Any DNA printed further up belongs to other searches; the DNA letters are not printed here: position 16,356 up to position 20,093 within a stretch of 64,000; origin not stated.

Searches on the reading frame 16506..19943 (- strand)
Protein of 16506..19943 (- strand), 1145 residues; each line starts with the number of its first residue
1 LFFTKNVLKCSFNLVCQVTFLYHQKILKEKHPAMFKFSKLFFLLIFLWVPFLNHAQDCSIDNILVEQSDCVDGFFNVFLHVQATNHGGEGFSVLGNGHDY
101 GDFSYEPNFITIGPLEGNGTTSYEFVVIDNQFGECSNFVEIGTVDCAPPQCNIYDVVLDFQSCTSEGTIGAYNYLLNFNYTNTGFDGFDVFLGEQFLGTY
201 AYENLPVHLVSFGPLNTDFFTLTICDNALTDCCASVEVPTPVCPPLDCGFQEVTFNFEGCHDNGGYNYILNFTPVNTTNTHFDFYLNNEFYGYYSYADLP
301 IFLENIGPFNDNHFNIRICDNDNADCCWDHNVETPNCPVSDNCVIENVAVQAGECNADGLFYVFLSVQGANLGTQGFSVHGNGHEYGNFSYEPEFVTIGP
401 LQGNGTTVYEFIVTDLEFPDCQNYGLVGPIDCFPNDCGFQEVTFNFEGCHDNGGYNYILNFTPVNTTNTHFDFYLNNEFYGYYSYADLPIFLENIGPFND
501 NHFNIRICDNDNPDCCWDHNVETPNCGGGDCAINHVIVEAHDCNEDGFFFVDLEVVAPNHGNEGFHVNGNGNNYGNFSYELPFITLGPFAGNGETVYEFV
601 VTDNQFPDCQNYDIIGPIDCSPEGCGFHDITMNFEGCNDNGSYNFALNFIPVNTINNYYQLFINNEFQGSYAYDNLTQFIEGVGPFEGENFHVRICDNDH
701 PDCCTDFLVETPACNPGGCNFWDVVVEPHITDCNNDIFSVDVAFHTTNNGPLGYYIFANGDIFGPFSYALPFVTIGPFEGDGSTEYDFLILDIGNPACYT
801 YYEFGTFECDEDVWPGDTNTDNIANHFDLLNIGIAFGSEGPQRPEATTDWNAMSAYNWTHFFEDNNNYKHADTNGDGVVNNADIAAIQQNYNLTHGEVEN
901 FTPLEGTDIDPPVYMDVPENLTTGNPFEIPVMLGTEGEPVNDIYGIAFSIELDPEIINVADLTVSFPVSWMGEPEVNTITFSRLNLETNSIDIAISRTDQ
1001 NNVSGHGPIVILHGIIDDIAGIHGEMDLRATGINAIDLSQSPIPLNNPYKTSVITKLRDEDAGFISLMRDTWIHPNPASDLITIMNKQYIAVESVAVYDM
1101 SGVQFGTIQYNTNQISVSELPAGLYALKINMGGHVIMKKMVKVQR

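Call 5: search_protein_families(library=pfam, proteins=[window:16506-19943:-], max_evalue=0.01)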
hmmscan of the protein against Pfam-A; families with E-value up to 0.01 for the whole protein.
window:16506-19943:- (1145 aa): 2 families
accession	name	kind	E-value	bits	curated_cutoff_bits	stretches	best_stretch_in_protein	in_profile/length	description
PF18962.6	Por_Secre_tail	-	3.1e-11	43.9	27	1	1073-1141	1-74/75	Secretion system C-terminal sorting domain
PF18067.7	Lipase_C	-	0.00097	20.2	27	0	586-604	52-70/96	Lipase C-terminal domain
